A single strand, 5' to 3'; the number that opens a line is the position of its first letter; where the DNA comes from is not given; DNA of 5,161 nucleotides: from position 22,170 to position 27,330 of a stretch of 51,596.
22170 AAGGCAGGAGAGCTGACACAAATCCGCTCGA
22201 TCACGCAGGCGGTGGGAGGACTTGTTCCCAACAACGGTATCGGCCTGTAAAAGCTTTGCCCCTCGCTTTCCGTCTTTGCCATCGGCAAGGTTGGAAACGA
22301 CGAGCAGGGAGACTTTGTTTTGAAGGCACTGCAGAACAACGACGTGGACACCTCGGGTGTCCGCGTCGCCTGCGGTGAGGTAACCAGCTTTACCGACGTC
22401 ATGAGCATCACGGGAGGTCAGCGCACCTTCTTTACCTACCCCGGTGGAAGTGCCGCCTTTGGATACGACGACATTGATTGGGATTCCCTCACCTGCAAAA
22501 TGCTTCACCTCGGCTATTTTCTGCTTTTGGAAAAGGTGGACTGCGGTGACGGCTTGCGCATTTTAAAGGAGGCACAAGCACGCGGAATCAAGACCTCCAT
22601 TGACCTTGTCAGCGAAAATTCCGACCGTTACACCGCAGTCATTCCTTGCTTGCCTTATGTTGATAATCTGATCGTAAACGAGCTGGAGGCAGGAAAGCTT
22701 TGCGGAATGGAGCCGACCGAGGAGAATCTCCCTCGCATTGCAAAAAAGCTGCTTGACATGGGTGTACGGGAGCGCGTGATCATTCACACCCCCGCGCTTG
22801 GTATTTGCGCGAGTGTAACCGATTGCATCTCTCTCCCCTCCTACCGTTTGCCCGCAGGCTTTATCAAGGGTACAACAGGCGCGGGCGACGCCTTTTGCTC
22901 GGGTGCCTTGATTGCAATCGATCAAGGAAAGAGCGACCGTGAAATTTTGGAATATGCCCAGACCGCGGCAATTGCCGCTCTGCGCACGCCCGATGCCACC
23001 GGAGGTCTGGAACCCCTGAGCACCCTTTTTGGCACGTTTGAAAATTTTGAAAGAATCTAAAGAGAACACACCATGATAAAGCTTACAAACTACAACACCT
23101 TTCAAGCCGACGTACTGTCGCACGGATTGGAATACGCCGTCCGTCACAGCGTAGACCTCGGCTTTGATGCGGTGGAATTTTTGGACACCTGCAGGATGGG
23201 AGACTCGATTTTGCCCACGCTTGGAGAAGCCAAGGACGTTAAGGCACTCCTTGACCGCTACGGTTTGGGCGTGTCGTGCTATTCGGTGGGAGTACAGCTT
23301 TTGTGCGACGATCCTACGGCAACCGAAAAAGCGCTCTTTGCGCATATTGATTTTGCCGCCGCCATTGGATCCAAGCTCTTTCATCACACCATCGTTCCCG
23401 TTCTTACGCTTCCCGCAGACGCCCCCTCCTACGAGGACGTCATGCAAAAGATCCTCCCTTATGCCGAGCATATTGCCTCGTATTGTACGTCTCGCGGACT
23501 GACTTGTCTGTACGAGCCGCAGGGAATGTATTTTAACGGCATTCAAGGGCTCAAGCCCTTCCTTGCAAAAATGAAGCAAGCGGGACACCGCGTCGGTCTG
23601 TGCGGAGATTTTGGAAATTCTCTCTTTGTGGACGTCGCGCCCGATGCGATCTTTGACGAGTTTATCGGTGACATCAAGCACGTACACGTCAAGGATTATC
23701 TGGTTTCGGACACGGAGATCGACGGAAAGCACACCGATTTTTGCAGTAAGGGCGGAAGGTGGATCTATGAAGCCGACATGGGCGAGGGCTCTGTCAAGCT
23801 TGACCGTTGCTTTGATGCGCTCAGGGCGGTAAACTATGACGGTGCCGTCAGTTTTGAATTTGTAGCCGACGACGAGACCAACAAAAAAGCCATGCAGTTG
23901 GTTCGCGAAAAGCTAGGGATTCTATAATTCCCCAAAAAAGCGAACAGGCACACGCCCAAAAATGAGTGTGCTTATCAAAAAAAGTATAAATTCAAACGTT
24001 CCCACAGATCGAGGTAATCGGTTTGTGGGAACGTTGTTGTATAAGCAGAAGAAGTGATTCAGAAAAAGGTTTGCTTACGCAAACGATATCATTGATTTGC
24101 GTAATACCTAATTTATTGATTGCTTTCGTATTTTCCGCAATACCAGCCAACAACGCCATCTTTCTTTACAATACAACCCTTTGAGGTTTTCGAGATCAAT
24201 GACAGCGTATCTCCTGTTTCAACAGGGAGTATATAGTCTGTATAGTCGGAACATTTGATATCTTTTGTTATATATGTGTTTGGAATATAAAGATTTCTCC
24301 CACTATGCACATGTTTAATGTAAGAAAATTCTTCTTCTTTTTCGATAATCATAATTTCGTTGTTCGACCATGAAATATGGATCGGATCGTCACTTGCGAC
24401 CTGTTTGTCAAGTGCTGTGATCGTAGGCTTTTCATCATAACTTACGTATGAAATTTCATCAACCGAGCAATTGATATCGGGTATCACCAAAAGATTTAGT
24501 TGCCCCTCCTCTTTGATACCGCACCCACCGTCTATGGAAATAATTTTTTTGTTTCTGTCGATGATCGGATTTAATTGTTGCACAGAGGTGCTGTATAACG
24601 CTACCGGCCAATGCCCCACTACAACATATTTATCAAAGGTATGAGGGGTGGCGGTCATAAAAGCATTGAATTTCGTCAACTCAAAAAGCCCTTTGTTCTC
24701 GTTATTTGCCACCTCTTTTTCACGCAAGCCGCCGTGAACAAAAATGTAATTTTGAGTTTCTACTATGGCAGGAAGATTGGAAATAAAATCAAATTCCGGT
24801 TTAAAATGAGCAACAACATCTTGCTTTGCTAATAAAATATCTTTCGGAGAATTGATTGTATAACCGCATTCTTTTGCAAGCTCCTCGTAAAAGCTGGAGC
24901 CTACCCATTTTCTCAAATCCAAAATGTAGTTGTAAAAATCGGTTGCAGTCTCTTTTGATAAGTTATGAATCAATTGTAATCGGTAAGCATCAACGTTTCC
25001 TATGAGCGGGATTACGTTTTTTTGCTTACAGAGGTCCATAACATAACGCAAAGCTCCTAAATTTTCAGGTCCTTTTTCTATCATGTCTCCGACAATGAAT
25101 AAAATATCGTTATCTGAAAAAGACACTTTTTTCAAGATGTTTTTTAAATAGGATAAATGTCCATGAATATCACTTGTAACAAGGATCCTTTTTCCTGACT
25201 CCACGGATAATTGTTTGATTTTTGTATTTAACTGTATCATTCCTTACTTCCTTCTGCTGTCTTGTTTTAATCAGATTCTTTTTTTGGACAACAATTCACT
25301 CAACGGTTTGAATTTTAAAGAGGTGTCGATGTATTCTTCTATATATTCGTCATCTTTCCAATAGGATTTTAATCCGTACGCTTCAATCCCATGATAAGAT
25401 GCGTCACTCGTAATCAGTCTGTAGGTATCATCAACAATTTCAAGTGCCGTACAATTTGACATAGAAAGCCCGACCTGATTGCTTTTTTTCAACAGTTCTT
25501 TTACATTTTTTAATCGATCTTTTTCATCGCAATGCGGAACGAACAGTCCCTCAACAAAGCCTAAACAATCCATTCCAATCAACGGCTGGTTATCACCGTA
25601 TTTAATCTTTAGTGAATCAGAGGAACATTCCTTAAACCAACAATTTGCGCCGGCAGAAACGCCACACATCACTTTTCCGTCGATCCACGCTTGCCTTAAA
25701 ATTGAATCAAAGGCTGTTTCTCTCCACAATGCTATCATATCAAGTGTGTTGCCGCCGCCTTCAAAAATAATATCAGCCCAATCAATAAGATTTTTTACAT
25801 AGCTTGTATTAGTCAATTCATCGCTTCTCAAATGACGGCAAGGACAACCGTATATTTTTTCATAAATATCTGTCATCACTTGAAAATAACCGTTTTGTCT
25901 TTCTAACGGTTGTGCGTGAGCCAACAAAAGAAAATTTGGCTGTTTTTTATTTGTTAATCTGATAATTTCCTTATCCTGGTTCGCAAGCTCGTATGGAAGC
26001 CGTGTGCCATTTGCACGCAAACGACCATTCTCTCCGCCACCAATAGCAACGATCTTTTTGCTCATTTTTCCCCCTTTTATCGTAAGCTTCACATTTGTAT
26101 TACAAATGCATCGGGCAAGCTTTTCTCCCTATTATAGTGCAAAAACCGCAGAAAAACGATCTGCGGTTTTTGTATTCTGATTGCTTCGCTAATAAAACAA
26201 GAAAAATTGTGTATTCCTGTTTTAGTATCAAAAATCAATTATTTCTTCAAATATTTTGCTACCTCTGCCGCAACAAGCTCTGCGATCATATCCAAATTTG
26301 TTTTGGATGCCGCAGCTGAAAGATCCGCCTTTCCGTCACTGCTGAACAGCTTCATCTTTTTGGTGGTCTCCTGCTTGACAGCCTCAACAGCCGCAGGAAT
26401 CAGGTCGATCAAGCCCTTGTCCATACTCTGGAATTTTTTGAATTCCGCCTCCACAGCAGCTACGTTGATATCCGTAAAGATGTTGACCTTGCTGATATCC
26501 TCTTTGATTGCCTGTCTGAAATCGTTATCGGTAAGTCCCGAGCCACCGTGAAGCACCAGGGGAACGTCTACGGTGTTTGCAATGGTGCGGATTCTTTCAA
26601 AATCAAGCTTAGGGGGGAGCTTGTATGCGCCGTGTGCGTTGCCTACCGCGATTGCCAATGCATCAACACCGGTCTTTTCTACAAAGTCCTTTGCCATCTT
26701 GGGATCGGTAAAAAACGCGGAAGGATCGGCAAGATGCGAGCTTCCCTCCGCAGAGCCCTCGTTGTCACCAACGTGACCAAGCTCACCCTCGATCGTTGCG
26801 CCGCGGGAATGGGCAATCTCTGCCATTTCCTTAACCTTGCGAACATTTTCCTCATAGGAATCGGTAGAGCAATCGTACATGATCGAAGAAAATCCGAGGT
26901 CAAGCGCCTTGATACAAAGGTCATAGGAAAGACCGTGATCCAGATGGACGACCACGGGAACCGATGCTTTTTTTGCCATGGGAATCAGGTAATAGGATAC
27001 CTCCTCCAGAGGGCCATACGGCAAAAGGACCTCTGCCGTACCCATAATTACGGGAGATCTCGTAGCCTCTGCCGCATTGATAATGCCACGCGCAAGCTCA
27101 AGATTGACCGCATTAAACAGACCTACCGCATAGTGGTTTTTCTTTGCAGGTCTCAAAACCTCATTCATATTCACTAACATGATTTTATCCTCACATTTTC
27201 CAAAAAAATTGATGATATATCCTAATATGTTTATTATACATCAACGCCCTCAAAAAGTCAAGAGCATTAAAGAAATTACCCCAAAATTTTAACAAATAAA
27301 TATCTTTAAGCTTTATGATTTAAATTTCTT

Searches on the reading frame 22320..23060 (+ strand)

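Call 71: search_protein_families(library=pfam, proteins=[window:22320-23060:+], max_evalue=1)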
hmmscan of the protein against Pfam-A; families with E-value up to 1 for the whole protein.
window:22320-23060:+ (246 aa): 1 family
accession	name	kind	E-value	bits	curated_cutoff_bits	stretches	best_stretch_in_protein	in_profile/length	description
PF00294.29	PfkB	-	3.3e-20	73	25.8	1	2-228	70-297/302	pfkB family carbohydrate kinase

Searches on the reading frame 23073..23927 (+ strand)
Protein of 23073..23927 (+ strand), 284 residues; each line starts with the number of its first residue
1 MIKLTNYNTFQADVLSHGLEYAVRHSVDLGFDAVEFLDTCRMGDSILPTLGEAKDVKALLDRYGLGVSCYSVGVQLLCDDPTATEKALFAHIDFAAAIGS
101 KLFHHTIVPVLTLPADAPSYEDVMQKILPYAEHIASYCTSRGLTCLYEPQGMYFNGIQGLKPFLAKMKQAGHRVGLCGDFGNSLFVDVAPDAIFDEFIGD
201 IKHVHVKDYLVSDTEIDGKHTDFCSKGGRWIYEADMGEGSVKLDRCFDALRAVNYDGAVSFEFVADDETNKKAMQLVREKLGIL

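Call 60: search_protein_families(library=pfam, proteins=[window:23073-23927:+], max_evalue=0.001)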
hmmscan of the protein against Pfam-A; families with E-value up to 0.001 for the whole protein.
window:23073-23927:+ (284 aa): 1 family
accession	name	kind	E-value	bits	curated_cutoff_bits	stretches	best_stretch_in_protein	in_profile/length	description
PF01261.30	AP_endonuc_2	-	1.5e-23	84.3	31.1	1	26-275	4-244/249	Xylose isomerase-like TIM barrel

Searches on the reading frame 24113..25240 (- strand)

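Call 23: search_protein_families(library=pfam, proteins=[window:24113-25240:-], max_evalue=0.001)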
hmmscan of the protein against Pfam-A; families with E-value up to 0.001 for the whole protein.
window:24113-25240:- (375 aa): 2 families
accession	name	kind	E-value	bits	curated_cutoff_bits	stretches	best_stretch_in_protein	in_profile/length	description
PF00149.33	Metallophos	-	1.8e-14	55.1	21.5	1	18-214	2-159/191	Calcineurin-like phosphoesterase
PF12850.12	Metallophos_2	-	0.00099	19.6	27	0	18-101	2-60/154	Calcineurin-like phosphoesterase superfamily domain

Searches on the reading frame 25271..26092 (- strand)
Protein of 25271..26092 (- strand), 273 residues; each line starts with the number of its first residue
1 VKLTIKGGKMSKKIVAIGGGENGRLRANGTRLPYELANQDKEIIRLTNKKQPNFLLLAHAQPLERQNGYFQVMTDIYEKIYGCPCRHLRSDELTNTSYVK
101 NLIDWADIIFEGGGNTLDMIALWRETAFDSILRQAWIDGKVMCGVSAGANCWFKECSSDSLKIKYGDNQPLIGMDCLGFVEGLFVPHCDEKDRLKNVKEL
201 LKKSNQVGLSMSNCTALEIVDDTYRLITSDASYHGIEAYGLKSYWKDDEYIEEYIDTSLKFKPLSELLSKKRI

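Call 23: search_protein_families(library=pfam, proteins=[window:25271-26092:-], max_evalue=0.001)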
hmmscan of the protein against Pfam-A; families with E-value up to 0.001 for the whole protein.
window:25271-26092:- (273 aa): 1 family
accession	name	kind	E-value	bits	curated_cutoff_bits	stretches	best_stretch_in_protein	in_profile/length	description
PF03575.23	Peptidase_S51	-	3.9e-33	115.3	23.9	1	36-227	15-206/206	Peptidase family S51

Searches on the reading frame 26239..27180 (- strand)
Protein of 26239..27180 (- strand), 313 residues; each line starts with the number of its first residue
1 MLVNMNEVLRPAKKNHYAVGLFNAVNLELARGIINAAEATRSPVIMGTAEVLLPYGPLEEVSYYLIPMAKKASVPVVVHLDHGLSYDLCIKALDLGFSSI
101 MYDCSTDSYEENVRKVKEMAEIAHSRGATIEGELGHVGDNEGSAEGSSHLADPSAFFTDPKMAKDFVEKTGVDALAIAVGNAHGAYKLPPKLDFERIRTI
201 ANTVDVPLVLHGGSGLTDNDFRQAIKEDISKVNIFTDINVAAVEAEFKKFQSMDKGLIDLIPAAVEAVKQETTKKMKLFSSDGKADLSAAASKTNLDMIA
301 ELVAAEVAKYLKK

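Call 23: search_protein_families(library=pfam, proteins=[window:26239-27180:-], max_evalue=0.001)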
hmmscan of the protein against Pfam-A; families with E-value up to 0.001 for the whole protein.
window:26239-27180:- (313 aa): 1 family
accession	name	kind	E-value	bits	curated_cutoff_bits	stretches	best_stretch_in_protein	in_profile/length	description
PF01116.26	F_bP_aldolase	-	3.2e-90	302.9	25.5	1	3-284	1-277/277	Fructose-bisphosphate aldolase class-II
